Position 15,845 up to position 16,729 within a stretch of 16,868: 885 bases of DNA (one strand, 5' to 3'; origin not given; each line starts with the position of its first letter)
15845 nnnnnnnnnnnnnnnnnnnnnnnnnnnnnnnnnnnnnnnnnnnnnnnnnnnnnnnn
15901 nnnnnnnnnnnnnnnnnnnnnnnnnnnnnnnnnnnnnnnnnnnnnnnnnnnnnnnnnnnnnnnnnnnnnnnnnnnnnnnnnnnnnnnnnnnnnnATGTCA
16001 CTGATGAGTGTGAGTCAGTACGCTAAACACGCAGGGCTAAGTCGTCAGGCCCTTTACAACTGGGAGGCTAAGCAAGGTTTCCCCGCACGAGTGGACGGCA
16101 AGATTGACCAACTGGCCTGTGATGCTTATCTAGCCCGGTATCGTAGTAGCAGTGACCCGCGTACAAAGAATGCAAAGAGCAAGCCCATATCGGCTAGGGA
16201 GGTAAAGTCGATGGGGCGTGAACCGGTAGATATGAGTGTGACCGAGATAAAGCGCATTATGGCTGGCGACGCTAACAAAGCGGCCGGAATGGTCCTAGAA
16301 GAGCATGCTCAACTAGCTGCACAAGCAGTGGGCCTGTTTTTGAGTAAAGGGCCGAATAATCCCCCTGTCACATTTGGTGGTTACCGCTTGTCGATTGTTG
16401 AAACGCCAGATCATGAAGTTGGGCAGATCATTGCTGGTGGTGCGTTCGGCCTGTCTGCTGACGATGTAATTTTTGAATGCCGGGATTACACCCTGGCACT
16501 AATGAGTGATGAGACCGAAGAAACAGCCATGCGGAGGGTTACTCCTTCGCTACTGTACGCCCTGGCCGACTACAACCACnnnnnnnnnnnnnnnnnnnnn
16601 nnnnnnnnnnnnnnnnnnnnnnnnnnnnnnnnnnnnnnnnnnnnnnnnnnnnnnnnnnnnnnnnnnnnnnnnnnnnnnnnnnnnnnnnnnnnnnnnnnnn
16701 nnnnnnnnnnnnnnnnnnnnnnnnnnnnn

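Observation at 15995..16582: Satellite-encoded TerS-like HTH protein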

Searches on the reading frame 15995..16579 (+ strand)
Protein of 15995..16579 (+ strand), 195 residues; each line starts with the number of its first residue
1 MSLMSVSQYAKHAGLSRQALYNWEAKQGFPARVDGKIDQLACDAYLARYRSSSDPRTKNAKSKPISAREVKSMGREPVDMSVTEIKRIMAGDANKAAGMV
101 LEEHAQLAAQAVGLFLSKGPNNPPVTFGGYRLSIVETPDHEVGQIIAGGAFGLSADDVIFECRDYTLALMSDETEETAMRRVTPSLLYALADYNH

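Call 7: search_protein_families(library=pfam, proteins=[window:15995-16579:+], max_evalue=0.1)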
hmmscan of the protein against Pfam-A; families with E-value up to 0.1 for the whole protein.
window:15995-16579:+ (195 aa): 3 families
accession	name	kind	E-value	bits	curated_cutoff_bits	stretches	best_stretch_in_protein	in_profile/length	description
PF13022.12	HTH_Tnp_1_2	-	0.011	16.3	27.9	1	4-41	27-64/122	Helix-turn-helix of insertion element transposase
PF15943.11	YdaS_toxin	-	0.021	15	30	1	7-40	12-46/65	Bacterial toxin YdaS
PF01381.28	HTH_3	-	0.041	14.4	23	0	4-25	10-31/55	Helix-turn-helix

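Call 8: search_protein_families(library=phrogs, proteins=[window:15995-16579:+], max_evalue=0.1)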
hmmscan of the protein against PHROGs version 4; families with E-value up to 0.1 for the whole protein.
window:15995-16579:+ (195 aa): 4 families
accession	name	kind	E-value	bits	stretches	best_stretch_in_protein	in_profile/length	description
phrog_57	-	head and packaging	2.7e-09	38.1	1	1-75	10-76/199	terminase small subunit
phrog_66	-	integration and excision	4.7e-05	24.2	1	2-111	92-199/412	excisionase and transcriptional regulator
phrog_2538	-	head and packaging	0.013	16.6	1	6-40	21-55/129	terminase small subunit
phrog_2790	-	integration and excision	0.023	15.6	1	6-33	31-58/100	excisionase and transcriptional regulator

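Call 14: search_solved_structures(query=window:15995-16579:+, max_evalue=10, show_alignments=3)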
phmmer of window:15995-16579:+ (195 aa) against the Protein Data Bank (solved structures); distinct sequences matched with E-value up to 10: 1.
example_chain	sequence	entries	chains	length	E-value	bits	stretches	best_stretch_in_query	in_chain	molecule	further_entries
4lxg_A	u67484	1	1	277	1.3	12.3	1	54-189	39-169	MCP Hydrolase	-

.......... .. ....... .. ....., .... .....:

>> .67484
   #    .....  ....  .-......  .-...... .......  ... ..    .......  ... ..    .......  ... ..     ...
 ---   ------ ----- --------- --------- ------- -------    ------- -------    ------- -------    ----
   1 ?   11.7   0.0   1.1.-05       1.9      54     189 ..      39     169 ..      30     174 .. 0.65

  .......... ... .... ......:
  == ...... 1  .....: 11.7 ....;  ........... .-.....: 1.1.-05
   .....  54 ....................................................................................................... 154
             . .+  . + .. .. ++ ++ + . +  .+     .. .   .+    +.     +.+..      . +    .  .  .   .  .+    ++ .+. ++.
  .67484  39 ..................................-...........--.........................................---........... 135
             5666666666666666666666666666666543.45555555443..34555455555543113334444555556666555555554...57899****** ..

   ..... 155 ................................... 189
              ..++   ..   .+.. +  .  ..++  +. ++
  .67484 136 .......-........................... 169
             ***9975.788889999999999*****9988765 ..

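Call 15: search_protein_families(library=ncbifam, proteins=[window:15995-16579:+], max_evalue=0.1)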
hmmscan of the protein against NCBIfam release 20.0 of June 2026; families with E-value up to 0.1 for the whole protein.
window:15995-16579:+ (195 aa): 0 families

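Call 17: find_homologous_proteins(query=window:15995-16579:+)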
Query window:15995-16579:+ (195 aa): 118 proteins with E <= 0.001 among 435 candidates.
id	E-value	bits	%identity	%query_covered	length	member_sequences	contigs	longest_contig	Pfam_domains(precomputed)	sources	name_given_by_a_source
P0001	1.8e-121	421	98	100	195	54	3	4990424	-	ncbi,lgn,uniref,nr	ncbi:TPA: hypothetical protein ACNV5Q_003748 [Citrobacter braakii]|uniref:hypothetical protein n=1 T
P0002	9.0e-95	334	82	98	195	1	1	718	-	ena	-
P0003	6.8e-92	324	80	98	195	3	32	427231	-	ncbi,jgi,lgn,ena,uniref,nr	ncbi:TPA: hypothetical protein RKY22_000088 [Klebsiella michiganensis]|uniref:hypothetical protein n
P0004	7.9e-92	324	81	98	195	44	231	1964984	-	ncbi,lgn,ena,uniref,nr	ncbi:TPA: hypothetical protein JZF57_000221 [Escherichia coli]|uniref:hypothetical protein n=1 Tax=E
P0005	3.6e-91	322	77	100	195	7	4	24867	-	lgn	-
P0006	5.6e-91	321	79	98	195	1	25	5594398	-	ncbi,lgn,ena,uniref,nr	ncbi:hypothetical protein ACLH2J_12265 [Klebsiella michiganensis]|uniref:hypothetical protein n=1 Ta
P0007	4.0e-90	319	78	98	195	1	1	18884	-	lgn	-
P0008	3.7e-89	316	74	99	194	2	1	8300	-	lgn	-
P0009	4.1e-89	315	78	98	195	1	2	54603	-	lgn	-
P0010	1.2e-88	314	76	99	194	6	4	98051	-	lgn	-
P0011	4.5e-88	312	77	98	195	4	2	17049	-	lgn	-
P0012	1.0e-87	311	74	99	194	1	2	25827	-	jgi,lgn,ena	-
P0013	1.1e-87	311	78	98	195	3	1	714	-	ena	-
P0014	1.2e-87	311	77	98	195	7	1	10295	-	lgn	-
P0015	1.3e-87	311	77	98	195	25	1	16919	-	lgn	-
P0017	2.8e-87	309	76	97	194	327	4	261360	-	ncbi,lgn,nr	ncbi:TPA: hypothetical protein MAD10_002190 [Klebsiella quasipneumoniae subsp. quasipneumoniae]|nr:h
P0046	1.5e-77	278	68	98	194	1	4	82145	-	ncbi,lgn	ncbi:hypothetical protein [Yersinia pseudotuberculosis]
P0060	3.4e-75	270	67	97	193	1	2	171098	-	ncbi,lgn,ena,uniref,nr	ncbi:TPA: hypothetical protein U5D43_002852 [Yersinia enterocolitica]|uniref:hypothetical protein n=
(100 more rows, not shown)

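Call 35: search_solved_structures(query=A2, max_evalue=10, show_alignments=4)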
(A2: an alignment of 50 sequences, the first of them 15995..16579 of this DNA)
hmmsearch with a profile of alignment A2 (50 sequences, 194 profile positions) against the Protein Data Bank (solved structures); distinct sequences matched with E-value up to 10: 1.
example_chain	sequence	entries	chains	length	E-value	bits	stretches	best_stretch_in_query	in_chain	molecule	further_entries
4gmq_A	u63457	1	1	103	0.16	15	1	52-119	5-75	Putative ribosome associated protein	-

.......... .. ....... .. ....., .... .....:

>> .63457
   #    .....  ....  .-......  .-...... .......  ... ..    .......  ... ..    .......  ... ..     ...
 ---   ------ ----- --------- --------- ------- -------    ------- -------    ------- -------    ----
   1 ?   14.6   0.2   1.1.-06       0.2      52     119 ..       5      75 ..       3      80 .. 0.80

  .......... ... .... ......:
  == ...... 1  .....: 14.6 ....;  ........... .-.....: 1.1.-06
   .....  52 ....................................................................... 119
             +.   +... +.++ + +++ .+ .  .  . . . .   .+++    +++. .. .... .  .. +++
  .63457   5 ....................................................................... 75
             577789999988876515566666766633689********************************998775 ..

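Call 38: find_encoding_contigs(protein=window:15995-16579:+, flank=10000, max_places=6)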
Protein window:15995-16579:+ (195 aa): 24 contigs read that carry it; 6 places shown.
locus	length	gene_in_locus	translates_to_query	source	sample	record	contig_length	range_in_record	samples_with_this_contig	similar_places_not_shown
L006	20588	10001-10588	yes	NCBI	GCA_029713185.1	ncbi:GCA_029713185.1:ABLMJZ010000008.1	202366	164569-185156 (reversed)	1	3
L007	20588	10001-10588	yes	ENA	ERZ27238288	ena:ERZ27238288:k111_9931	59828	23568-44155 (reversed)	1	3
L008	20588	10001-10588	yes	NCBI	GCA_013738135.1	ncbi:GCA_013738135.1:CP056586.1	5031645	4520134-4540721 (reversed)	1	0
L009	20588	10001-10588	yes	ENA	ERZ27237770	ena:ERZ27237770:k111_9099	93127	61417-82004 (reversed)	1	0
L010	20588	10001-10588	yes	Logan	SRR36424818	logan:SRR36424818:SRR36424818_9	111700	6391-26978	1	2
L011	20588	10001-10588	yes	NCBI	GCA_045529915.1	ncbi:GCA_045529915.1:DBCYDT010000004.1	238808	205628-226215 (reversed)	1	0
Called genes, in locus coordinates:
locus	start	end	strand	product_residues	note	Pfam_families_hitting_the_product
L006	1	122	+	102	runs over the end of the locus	-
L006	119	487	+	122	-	-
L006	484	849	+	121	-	-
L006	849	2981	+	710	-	PF06048:DUF927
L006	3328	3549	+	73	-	-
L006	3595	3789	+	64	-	-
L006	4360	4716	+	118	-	-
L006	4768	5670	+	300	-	-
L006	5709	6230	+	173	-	-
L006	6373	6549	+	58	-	-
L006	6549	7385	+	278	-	-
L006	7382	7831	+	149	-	-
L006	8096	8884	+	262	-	-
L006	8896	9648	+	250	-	PF01464:SLT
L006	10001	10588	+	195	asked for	-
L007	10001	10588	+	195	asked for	-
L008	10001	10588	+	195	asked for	-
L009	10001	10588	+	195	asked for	-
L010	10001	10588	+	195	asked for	-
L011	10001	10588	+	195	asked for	-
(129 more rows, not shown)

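Call 39: find_related_loci(query=A2, collection=genome_contigs, flank=4000)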
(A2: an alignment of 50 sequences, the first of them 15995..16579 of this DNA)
Query A2 (195 aa) in genome_contigs; peptide patterns used: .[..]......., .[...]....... (x = any residue, [..] = any of these).
87 stretches matched a pattern; 18 encode a relative of the query (tblastn E <= 1e-3); 18 distinct loci.
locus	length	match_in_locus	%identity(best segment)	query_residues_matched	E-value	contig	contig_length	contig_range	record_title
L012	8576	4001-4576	79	1-192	7e-99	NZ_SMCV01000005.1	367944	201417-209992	Raoultella sp. BIGb0138 Ga0304797_105, whole genome shotgun sequence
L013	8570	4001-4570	74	3-192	6e-94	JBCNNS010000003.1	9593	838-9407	MAG: Raoultella sp. isolate SMAGNO107 Contig3, whole genome shotgun sequence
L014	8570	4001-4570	73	3-192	2e-92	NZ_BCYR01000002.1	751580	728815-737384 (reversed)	Raoultella ornithinolytica NBRC 105727 = ATCC 31898 strain NBRC 105727, whole genome shotgun sequence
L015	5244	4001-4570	74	3-192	3e-92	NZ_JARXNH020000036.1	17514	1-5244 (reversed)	Raoultella scottii strain BAC 10a-01-01 NODE_126_length_17514_cov_55.438028, whole genome shotgun sequence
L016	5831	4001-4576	69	1-192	8e-88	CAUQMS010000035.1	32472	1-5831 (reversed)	MAG TPA_asm: uncultured Enterobacterales bacterium isolate ERR9969103_bin.4_MetaWRAP_v1.3_MAG genome assembly, contig: E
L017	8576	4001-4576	68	1-192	3e-86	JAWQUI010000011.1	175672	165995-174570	Pseudomonas lundensis strain I31 NODE_11_length_175672_cov_359.286449, whole genome shotgun sequence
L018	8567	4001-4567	68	1-192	2e-85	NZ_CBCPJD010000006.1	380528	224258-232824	Morganella psychrotolerans strain MIP2488 isolate MIP2488 4, whole genome shotgun sequence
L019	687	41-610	67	3-192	3e-92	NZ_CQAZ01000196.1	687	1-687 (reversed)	Yersinia pekkanenii strain A125KOH2, whole genome shotgun sequence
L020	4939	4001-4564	69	3-190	4e-83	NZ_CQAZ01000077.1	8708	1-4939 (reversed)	Yersinia pekkanenii strain A125KOH2, whole genome shotgun sequence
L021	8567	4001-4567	67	3-192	7e-81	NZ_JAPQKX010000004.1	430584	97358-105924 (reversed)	Pectobacterium jejuense strain 13-115 NODE_4_length_430584_cov_35.826681, whole genome shotgun sequence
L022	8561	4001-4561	66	1-190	3e-80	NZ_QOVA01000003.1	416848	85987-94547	Edaphovirga cremea strain DSM 105170 Scaffold3, whole genome shotgun sequence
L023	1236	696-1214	68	3-175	1e-83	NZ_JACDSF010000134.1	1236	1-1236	Pectobacterium brasiliense strain CFBP8736 Pectobacterium_brasiliense_CFBP8736_contig_134, whole genome shotgun sequence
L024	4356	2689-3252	59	1-192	3e-70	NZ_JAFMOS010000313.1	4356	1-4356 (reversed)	Rahnella perminowiae strain SL6 NODE_334_length_4356_cov_17.960511, whole genome shotgun sequence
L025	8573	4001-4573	56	1-191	1e-68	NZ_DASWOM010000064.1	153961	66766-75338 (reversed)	MAG: Acerihabitans sp. isolate SMAG_U3441 k141_824652, whole genome shotgun sequence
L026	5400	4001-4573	56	1-191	1e-68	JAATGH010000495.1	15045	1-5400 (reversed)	MAG: Enterobacterales bacterium isolate bin_314 k141_5231872, whole genome shotgun sequence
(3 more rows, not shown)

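Call 44: predict_structure(alignment_id=A2)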
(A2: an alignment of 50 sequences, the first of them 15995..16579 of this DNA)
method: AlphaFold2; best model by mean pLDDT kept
length: 195 residues; sequences in the alignment: 50
mean_pLDDT: 75.8   pTM: 0.55
mean pLDDT of the five models: 75.8, 69.8, 69.8, 66.0, 65.4
residues with pLDDT >= 90: 36; 70-90: 99; 50-70: 39; < 50: 21
segments of 3 or more residues with pLDDT < 50: 60-74, 147-150
pLDDT, mean of each block of 10 residues (from residue 1): 85 84 85 88 80 60 32 68 92 77 86 76 62 68 54 79 89 93 90 59
secondary structure, 60 per line:
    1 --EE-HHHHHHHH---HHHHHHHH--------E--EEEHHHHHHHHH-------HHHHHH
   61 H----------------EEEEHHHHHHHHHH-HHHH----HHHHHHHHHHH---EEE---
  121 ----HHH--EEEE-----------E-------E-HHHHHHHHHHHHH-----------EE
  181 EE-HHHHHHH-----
elements in order: H6-13 H17-24 E36-38 H39-47 H55-61 E78-81 H82-91 H93-96 H101-111 E115-117 E130-133 H155-167 E179-182 H184-190

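Call 46: search_protein_representatives(alignment_id=A2)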
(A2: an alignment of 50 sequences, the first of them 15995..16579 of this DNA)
Query: 50 sequences, 194 profile positions. Proteins with E-value up to 0.001 (for the whole library): 67; up to 1e-10: 30; up to 1e-30: 7. The best 67 are listed.
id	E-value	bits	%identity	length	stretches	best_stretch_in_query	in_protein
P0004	2.9e-100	350.2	-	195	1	1-193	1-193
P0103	4.3e-54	199.6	-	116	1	80-193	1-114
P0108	4.7e-47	176.6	-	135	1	80-182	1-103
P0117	2.3e-39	151.5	-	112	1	1-96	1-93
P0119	7.3e-34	133.6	-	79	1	116-193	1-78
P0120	1.0e-32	129.8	-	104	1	121-193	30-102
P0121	4.8e-32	127.6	-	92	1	1-68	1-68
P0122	3.7e-29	118.2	-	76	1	1-62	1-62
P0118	2.4e-27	112.3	-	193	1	2-89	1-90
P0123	3.2e-26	108.6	-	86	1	80-166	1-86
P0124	1.5e-21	93.4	-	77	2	139-194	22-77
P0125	5.9e-21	91.4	-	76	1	2-76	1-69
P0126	1.0e-19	87.4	-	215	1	1-191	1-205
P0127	1.5e-17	80.4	-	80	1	78-129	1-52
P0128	1.2e-16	77.4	-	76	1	2-41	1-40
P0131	3.2e-14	69.5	-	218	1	7-191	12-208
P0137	1.2e-11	61.0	-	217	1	1-191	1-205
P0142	6.2e-11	58.7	-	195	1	1-178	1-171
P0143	7.3e-11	58.5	-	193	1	1-79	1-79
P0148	7.8e-10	55.2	-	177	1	2-72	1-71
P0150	1.7e-09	54.1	-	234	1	3-168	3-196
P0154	8.8e-09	51.7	-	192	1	1-76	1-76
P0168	1.0e-05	41.7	-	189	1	1-68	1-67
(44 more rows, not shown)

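Call 48: fold_search(model_id=the predicted structure, library=pdb)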
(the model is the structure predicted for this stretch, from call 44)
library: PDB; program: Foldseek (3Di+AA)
matches with E <= 10: 70; with E <= 0.001: 0
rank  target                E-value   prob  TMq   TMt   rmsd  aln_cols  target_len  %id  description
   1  5c8e_A                5.3e-01  0.23  0.21  0.15  13.0       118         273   16  Crystal structure of Thermus thermophilus CarH bound to adenosylcobalamin and a 26-bp DNA segment (released 2015-09-30)
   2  7lw0_A                5.6e-01  0.98  0.21  0.69   3.0        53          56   24  Structural and Biochemical Insight into Assembly of Molecular Motors Involved in Viral DNA Packaging (released 2022-03-02)
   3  5c8e_G                7.1e-01  0.23  0.22  0.16  11.4       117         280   15  Crystal structure of Thermus thermophilus CarH bound to adenosylcobalamin and a 26-bp DNA segment (released 2015-09-30)
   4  5c8e_C                9.4e-01  0.20  0.22  0.16  11.4       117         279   15  Crystal structure of Thermus thermophilus CarH bound to adenosylcobalamin and a 26-bp DNA segment (released 2015-09-30)
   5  4b47                  1.2e+00  0.13  0.21  0.13  21.9       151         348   16  Bacterial translation initiation factor IF2 (1-363), complex with GDP at pH6.5 (released 2013-05-29)
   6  4b48                  1.2e+00  0.12  0.22  0.13  22.1       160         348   18  Bacterial translation initiation factor IF2 (1-363), complex with GTP (released 2013-05-29)
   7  4r6i_B                1.2e+00  0.04  0.15  0.09  16.9       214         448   12  AtxA protein, a virulence regulator from Bacillus anthracis. (released 2014-10-22)
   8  4b3x                  1.8e+00  0.10  0.22  0.13  21.6       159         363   18  Bacterial translation initiation factor IF2 (1-363), apo form (released 2013-05-29)
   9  5d90_C                1.9e+00  0.23  0.16  0.22   7.6        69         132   14  Crystal structure of HiNmlR, a MerR family regulator lacking the sensor domain, bound to promoter DNA (released 2016-06-29)
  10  4b43                  1.9e+00  0.12  0.22  0.13  21.3       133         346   18  Bacterial translation initiation factor IF2 (1-363), apo form, double mutant K86L H130A (released 2013-09-18)
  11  4g0b_B                1.9e+00  0.02  0.14  0.08  19.4       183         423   13  Structure of native HCT from Coffea canephora (released 2012-08-01)
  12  8rdv_B                2.6e+00  0.04  0.14  0.10  12.2       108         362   16  Cryo-EM structure of P. urativorans 70S ribosome in complex with hibernation factor Balon, mRNA and P-site tRNA (struc (released 2024-02-21)
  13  4b44                  2.8e+00  0.10  0.22  0.13  21.4       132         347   17  Bacterial translation initiation factor IF2 (1-363), complex with GDP at pH8.0 (released 2013-09-18)
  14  4j2n_C                2.9e+00  0.44  0.16  0.52   5.6        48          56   19  Crystal Structure of mycobacteriophage Pukovnik Xis (released 2013-10-23)
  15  4j2n_A                3.5e+00  0.38  0.17  0.55   5.6        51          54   20  Crystal Structure of mycobacteriophage Pukovnik Xis (released 2013-10-23)
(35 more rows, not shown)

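Call 49: find_encoding_contigs(protein=P0126, flank=8000, max_places=3)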
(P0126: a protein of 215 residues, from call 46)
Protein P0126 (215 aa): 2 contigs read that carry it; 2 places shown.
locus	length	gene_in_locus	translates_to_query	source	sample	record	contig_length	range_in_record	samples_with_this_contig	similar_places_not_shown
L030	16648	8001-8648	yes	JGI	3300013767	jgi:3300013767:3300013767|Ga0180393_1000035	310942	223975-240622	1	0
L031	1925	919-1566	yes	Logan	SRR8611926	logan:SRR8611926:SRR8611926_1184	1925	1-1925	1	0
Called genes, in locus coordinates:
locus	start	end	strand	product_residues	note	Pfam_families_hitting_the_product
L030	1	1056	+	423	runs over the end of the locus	PF13356:Arm-DNA-bind_3, PF22022:Phage_int_M, PF00589:Phage_integrase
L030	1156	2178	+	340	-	-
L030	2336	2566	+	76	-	PF05930:Phage_AlpA (weak)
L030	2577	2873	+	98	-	PF14090:HTH_39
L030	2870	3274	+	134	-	-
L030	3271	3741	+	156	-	-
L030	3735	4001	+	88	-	-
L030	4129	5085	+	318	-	PF08273:Zn_Ribbon_Prim, PF23639:DUF7146, PF13362:Toprim_3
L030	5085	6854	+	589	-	PF06048:DUF927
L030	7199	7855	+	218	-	-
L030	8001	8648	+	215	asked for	-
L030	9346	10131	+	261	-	PF00378:ECH_1, PF16113:ECH_2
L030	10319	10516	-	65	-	-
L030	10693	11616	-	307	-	PF25539:Bestrophin_2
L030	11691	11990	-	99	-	-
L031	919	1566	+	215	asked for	-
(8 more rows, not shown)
